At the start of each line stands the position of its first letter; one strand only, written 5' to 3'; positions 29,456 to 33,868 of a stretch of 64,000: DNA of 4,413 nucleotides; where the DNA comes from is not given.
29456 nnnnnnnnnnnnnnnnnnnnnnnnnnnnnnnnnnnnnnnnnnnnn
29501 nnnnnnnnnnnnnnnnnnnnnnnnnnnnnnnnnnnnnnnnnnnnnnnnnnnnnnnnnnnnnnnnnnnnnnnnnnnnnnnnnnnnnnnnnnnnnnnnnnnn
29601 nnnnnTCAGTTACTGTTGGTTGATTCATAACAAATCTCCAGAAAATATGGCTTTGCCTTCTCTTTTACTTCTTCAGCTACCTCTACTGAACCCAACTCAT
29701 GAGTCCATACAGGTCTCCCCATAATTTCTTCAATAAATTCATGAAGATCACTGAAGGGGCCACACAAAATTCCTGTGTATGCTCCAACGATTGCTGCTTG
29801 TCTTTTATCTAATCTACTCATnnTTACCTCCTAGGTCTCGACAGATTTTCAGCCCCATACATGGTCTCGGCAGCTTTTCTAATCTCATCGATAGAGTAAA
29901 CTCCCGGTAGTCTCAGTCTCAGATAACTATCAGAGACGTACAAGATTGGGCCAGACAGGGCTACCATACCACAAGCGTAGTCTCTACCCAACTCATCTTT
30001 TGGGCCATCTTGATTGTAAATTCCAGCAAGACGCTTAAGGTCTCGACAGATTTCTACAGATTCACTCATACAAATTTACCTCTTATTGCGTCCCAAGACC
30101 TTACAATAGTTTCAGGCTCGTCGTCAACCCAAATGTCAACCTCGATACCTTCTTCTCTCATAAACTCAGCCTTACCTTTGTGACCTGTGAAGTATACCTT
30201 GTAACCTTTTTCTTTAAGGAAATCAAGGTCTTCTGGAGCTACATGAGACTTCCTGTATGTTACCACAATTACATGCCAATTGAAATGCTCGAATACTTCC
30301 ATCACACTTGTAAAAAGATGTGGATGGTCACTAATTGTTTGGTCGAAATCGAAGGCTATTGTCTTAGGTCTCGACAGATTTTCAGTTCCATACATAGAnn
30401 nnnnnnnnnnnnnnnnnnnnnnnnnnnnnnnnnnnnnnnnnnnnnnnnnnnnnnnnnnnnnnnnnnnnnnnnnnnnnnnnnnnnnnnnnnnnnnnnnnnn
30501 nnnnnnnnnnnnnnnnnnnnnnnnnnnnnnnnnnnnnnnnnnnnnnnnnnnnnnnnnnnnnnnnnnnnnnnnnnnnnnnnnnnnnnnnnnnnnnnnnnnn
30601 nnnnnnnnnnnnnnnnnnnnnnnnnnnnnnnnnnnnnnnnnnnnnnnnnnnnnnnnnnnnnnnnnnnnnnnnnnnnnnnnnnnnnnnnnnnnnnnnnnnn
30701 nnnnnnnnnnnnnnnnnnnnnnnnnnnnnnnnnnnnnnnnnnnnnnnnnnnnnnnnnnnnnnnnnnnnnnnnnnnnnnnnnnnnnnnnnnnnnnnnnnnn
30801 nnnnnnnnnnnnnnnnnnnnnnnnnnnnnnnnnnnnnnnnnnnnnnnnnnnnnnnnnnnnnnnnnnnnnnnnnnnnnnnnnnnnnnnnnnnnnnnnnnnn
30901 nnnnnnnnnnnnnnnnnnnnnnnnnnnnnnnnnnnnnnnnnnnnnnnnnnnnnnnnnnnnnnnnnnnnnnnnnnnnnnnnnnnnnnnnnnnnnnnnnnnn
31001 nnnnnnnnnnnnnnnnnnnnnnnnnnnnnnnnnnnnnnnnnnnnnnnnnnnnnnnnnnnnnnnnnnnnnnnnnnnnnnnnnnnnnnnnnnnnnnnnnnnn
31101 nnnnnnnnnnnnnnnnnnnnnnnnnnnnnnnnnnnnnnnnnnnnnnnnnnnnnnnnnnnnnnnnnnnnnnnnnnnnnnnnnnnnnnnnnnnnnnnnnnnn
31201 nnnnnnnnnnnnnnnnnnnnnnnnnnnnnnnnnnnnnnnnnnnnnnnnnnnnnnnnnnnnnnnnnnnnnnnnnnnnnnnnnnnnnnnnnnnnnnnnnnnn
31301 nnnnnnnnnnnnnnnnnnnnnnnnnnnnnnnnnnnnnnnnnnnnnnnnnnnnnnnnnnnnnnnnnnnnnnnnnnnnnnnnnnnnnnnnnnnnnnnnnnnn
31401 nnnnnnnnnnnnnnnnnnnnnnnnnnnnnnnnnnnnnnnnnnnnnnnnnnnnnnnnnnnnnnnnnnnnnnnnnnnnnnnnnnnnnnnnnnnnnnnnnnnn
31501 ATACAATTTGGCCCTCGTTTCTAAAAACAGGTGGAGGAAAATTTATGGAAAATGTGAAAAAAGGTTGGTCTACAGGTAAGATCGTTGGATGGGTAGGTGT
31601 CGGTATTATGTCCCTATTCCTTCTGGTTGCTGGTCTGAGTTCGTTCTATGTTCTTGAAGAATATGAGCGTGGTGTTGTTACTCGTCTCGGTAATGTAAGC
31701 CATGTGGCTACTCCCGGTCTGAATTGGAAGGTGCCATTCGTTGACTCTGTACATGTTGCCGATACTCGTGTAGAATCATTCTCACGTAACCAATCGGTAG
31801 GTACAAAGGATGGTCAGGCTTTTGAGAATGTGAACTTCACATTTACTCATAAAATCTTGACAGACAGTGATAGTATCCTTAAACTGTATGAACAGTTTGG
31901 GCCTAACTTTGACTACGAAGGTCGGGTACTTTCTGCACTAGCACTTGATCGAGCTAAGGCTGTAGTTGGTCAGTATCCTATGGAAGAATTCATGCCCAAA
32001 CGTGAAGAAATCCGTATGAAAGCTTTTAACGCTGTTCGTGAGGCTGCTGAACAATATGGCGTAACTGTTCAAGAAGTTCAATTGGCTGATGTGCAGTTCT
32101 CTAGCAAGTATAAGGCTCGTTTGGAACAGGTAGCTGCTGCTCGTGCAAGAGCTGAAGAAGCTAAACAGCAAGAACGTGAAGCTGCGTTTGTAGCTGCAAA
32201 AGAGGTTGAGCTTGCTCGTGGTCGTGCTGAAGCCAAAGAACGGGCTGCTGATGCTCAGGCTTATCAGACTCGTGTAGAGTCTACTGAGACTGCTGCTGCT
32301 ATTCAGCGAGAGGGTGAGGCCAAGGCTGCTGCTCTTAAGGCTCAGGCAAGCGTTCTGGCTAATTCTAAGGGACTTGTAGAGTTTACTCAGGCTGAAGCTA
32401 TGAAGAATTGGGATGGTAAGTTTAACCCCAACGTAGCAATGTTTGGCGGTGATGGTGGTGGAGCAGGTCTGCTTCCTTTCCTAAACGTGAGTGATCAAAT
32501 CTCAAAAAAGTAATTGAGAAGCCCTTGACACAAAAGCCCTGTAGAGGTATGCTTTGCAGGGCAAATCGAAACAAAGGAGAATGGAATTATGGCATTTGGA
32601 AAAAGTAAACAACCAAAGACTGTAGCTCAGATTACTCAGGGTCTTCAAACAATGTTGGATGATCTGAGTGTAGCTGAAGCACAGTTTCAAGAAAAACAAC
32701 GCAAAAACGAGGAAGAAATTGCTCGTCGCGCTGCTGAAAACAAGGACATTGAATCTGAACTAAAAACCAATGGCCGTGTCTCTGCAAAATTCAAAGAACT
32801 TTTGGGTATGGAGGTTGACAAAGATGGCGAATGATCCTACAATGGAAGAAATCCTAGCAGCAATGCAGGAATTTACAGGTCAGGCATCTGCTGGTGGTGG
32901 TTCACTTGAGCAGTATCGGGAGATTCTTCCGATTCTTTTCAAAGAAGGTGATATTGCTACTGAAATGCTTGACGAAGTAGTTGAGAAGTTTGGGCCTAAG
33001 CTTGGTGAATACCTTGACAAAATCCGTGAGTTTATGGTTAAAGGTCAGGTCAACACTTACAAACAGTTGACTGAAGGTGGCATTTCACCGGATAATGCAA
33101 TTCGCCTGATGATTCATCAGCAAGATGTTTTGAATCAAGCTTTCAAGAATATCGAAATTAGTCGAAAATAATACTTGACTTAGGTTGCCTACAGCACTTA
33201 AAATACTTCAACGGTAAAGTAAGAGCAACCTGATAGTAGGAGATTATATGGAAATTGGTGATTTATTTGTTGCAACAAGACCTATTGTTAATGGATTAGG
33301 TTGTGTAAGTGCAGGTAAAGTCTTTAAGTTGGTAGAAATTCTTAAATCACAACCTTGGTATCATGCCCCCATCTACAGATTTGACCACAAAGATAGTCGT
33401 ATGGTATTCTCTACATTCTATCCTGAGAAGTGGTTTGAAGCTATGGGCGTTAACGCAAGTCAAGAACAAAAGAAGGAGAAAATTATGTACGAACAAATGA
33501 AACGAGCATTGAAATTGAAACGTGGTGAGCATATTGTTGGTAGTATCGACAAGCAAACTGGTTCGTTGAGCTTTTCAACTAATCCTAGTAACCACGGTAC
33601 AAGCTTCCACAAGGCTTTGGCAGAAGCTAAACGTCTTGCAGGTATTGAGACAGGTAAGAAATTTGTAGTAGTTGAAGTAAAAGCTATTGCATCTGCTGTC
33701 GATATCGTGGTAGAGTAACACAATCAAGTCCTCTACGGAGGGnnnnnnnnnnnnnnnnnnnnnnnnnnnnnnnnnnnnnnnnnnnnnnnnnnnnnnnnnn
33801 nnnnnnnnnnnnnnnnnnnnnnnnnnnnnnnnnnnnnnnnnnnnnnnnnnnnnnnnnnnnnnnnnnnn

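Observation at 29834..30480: Dispersed 18-bp repeat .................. sits at gene starts and is translated in different frames (a PeSL-like mobile regulatory cassette?)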

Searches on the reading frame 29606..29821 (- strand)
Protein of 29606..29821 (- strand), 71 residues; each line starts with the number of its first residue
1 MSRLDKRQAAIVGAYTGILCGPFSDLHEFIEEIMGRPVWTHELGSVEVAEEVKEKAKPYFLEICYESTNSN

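Call 9: search_protein_families(library=pfam, proteins=[window:29606-29821:-], max_evalue=0.01)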
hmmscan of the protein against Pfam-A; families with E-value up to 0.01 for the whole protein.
window:29606-29821:- (71 aa): 1 family
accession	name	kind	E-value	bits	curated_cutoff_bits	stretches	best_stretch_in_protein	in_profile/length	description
PF24875.1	DUF7736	-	1.2e-21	77.1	25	1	6-65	1-58/59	Domain of unknown function (DUF7736)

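Call 72: search_protein_families(library=phrogs, proteins=[window:29606-29821:-], max_evalue=0.001)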
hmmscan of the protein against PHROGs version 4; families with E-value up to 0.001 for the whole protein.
window:29606-29821:- (71 aa): 3 families
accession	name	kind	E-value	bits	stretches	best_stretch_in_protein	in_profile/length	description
phrog_13999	-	unknown function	3.7e-23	82.2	1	1-68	1-68/71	-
phrog_23870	-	unknown function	2.7e-14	54.6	1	5-67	2-64/126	-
phrog_15963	-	unknown function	0.00027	22.1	1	9-45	11-47/126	-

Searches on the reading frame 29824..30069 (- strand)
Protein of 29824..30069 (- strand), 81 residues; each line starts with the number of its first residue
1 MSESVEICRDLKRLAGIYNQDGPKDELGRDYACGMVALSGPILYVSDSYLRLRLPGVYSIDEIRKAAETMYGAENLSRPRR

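Call 9: search_protein_families(library=pfam, proteins=[window:29824-30069:-], max_evalue=0.01)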
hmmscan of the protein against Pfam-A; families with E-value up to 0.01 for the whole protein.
window:29824-30069:- (81 aa): 0 families

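Call 72: search_protein_families(library=phrogs, proteins=[window:29824-30069:-], max_evalue=0.001)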
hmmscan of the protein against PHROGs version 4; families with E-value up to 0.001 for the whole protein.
window:29824-30069:- (81 aa): 0 families

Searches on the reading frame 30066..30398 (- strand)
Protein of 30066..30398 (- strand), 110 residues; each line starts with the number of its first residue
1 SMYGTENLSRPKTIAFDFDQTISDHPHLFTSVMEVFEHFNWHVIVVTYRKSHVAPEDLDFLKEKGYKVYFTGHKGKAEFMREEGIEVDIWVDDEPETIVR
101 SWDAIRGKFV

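Call 9: search_protein_families(library=pfam, proteins=[window:30066-30398:-], max_evalue=0.01)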
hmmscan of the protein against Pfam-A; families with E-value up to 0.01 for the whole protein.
window:30066-30398:- (110 aa): 0 families

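Call 30: find_homologous_proteins(query=window:30066-30398:-)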
Query window:30066-30398:- (110 aa): 14 proteins with E <= 0.001 among 14 candidates.
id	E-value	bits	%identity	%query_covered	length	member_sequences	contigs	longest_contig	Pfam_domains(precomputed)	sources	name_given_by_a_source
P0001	8.3e-68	243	98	99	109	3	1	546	-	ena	-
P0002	4.0e-57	209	84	99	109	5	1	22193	-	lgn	-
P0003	1.2e-48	182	75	99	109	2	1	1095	-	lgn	-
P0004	7.9e-46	172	72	98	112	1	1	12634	-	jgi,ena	jgi:FMN phosphatase YigB (HAD superfamily)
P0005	7.7e-45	169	69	98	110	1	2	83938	-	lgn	-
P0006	1.1e-44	169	69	98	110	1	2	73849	-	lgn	-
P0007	2.9e-43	164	69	98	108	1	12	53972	-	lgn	-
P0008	1.6e-38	149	100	61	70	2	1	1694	-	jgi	-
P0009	9.6e-27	111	56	90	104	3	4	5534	-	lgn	-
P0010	9.0e-26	108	49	98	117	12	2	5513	-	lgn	-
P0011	1.3e-25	107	48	98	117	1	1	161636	-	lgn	-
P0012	4.8e-25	105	49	97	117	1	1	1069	-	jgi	-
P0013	1.5e-24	104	47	98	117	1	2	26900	-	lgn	-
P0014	1.9e-23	100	47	97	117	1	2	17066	-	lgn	-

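Call 32: find_encoding_contigs(protein=P0005, flank=10000, max_places=2)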
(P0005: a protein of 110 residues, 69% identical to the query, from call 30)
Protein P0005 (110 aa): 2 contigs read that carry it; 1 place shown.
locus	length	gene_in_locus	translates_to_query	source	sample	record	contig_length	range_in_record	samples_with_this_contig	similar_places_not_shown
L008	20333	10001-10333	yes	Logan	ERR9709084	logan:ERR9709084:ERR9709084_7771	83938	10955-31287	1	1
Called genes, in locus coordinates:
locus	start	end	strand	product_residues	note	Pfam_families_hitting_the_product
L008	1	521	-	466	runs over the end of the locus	PF26926:Phage_T4_rIIB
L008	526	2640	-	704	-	-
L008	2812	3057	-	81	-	-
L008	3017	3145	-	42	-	-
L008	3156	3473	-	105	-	-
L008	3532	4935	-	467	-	PF11443:DUF2828, PF25043:DUF7788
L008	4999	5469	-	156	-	-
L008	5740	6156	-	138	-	PF09424:YqeY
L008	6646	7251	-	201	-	-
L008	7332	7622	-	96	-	-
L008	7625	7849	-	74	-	-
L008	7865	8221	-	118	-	-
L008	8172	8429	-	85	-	-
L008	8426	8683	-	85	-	-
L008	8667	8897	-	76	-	-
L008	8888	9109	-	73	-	-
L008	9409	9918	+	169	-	-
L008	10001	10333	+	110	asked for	-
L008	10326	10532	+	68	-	PF24875:DUF7736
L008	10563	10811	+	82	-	-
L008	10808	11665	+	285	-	PF13793:Pribosyltran_N, PF00156:Pribosyltran, PF14572:Pribosyl_synth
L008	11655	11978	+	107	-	-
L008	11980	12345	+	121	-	-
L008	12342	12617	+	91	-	-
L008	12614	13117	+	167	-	-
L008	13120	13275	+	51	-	-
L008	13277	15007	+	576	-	PF18127:NAMPT_N (weak), PF04095:NAPRTase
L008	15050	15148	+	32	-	-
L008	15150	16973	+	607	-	PF01751:Toprim (weak), PF13662:Toprim_4 (weak), PF13155:Toprim_2, PF13481:AAA_25 (weak), PF03796:DnaB_C, PF06745:ATPase (weak)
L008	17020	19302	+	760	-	PF00476:DNA_pol_A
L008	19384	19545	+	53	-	-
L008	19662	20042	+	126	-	PF22887:DUF7022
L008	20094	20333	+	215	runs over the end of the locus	-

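Call 33: find_encoding_contigs(protein=P0002, flank=10000, max_places=2)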
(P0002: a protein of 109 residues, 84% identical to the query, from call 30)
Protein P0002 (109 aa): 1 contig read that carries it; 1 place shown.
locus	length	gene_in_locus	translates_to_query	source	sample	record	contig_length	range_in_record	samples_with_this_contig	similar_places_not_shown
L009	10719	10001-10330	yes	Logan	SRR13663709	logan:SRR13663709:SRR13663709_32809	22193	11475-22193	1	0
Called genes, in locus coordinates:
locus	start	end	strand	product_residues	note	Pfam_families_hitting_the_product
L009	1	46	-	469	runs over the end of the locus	PF08279:HTH_11 (faint), PF26926:Phage_T4_rIIB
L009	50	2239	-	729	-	PF13589:HATPase_c_3 (weak)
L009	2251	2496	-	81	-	-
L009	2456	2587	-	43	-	-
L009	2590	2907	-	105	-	-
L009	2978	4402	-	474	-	PF11443:DUF2828, PF25043:DUF7788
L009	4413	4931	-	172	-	PF13392:HNH_3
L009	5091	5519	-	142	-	PF09424:YqeY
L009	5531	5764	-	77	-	-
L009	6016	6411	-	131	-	-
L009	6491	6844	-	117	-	-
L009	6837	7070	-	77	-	-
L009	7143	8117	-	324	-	PF01145:Band_7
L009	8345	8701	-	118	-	-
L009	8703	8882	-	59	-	-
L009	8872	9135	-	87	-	-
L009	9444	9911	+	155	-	-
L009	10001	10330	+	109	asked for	-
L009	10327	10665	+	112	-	-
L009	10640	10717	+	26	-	?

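Call 40: find_encoding_contigs(protein=P0011, flank=10000, max_places=1)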
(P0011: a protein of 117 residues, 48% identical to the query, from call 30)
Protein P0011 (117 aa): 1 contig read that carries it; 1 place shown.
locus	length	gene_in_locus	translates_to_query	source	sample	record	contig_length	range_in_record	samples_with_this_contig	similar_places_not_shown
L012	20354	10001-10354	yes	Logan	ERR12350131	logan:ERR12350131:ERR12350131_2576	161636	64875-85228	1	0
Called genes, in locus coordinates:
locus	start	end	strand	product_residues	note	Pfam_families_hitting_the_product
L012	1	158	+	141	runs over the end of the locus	PF01818:Translat_reg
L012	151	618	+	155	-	PF02026:RyR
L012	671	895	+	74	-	-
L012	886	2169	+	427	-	PF05970:PIF1, PF13245:AAA_19, PF13604:AAA_30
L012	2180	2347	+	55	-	-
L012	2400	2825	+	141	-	PF08719:NADAR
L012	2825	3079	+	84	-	-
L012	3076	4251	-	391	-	-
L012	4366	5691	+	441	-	PF01068:DNA_ligase_A_M, PF14743:DNA_ligase_OB_2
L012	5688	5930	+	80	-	-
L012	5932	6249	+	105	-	-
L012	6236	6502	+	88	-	PF09723:Zn_ribbon_8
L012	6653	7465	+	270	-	PF13604:AAA_30 (faint), PF02562:PhoH, PF13245:AAA_19 (faint)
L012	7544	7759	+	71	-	-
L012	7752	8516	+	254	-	-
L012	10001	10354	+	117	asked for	-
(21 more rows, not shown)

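Call 41: find_encoding_contigs(protein=P0006, flank=10000, max_places=1)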
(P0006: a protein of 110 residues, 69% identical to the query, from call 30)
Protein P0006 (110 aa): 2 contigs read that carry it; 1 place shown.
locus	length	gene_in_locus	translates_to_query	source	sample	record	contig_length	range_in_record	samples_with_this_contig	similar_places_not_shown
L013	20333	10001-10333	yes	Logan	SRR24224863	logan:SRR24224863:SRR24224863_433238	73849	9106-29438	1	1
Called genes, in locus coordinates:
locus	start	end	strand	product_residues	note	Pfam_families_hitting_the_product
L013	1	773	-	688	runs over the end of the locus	-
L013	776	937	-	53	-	-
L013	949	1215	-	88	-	-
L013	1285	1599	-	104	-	-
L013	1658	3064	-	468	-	PF11443:DUF2828, PF25043:DUF7788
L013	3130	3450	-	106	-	-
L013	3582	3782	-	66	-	-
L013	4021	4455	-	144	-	PF09424:YqeY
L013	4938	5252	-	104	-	-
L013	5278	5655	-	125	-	-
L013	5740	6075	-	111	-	-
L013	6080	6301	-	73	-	-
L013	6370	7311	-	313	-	PF01145:Band_7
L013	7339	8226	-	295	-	PF23942:DUF7277 (weak), PF23940:DUF7275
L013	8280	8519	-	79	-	-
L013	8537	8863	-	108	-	-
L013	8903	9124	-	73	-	-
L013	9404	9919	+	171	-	-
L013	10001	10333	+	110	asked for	-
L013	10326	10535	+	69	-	-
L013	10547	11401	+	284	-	PF13793:Pribosyltran_N (weak), PF00156:Pribosyltran, PF14572:Pribosyl_synth (weak)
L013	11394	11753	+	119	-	-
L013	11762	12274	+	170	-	-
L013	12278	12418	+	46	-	-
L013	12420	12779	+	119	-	-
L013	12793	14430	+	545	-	PF18127:NAMPT_N, PF04095:NAPRTase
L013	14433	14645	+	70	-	-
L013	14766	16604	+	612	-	PF13662:Toprim_4 (weak), PF01751:Toprim (faint), PF13155:Toprim_2, PF13481:AAA_25, PF03796:DnaB_C, PF06745:ATPase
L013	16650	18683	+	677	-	PF00476:DNA_pol_A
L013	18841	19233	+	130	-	PF13392:HNH_3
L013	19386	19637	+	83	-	-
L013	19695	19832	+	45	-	-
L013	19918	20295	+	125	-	-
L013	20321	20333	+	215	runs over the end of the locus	-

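Call 42: find_encoding_contigs(protein=P0007, flank=10000, max_places=1)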
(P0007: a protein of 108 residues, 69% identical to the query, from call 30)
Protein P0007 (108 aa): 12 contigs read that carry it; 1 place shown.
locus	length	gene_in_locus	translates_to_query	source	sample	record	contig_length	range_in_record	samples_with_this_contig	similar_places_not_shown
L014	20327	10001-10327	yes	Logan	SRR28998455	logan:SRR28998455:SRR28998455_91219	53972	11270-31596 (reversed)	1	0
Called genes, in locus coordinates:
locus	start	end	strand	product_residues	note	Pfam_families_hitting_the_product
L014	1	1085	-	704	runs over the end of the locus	-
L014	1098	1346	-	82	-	-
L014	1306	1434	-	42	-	-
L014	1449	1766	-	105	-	-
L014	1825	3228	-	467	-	PF11443:DUF2828, PF25043:DUF7788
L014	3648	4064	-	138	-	PF09424:YqeY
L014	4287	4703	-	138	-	-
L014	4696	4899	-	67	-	-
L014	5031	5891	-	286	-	-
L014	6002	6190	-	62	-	-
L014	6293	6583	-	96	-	-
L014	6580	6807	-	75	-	-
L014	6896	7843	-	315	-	PF01145:Band_7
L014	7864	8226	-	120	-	-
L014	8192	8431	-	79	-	-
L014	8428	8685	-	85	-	-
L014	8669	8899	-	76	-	-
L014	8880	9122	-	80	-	-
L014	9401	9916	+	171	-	-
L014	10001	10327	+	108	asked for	-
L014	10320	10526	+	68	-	PF24875:DUF7736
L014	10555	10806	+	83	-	-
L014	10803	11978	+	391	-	PF13793:Pribosyltran_N, PF00156:Pribosyltran, PF14572:Pribosyl_synth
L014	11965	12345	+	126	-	-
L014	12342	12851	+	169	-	-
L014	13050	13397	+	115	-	-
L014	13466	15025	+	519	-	PF18127:NAMPT_N (weak), PF04095:NAPRTase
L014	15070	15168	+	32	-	-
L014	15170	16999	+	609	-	PF01751:Toprim (faint), PF13662:Toprim_4 (weak), PF13155:Toprim_2, PF13481:AAA_25 (weak), PF03796:DnaB_C, PF06745:ATPase (weak)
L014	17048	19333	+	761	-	PF00476:DNA_pol_A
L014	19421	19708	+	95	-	-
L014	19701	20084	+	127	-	PF22887:DUF7022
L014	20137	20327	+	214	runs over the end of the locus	-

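Call 43: find_encoding_contigs(protein=P0004, flank=10000, max_places=1)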
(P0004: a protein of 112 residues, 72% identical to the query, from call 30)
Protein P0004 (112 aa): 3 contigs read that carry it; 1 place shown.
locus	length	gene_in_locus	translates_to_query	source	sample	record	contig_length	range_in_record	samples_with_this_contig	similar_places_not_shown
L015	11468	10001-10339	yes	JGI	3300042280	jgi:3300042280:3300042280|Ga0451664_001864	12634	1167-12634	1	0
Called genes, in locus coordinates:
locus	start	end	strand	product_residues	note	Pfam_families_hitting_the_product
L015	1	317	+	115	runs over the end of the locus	PF16786:RecA_dep_nuc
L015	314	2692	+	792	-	PF13155:Toprim_2 (weak), PF05203:Hom_end_hint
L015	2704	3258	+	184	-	PF21448:DNMK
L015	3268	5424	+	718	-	-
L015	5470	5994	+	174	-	-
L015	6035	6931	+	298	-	-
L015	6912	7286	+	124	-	-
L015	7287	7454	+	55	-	-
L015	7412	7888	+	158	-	PF01503:PRA-PH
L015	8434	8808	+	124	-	-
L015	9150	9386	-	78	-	-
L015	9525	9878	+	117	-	PF07603:Lcl_C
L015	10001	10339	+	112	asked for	-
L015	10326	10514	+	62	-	-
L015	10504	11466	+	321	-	?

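Call 73: search_protein_families(library=pfam, proteins=[L008:9409-9918:+], max_evalue=0.01)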
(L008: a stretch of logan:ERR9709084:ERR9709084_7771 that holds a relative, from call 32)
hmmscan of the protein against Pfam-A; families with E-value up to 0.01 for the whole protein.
L008:9409-9918:+ (169 aa): 1 family
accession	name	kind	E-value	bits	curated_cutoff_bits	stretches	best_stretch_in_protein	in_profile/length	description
PF03013.19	Pyr_excise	-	0.00028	21.6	23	1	1-89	1-77/81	Pyrimidine dimer DNA glycosylase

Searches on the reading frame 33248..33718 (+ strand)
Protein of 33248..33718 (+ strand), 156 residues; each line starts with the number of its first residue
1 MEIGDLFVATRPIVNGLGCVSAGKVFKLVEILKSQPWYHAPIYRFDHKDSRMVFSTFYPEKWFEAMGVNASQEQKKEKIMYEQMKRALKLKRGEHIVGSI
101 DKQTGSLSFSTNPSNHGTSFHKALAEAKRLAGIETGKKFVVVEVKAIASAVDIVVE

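Call 73: search_protein_families(library=pfam, proteins=[window:33248-33718:+], max_evalue=0.01)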
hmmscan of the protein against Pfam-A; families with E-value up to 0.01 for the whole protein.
window:33248-33718:+ (156 aa): 0 families

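Call 105: search_protein_families(library=phrogs, proteins=[window:33248-33718:+], max_evalue=0.0001)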
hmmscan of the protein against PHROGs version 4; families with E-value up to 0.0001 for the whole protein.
window:33248-33718:+ (156 aa): 1 family
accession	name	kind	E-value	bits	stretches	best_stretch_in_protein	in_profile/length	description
phrog_17352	-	unknown function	9e-16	58.6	1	81-153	13-83/86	-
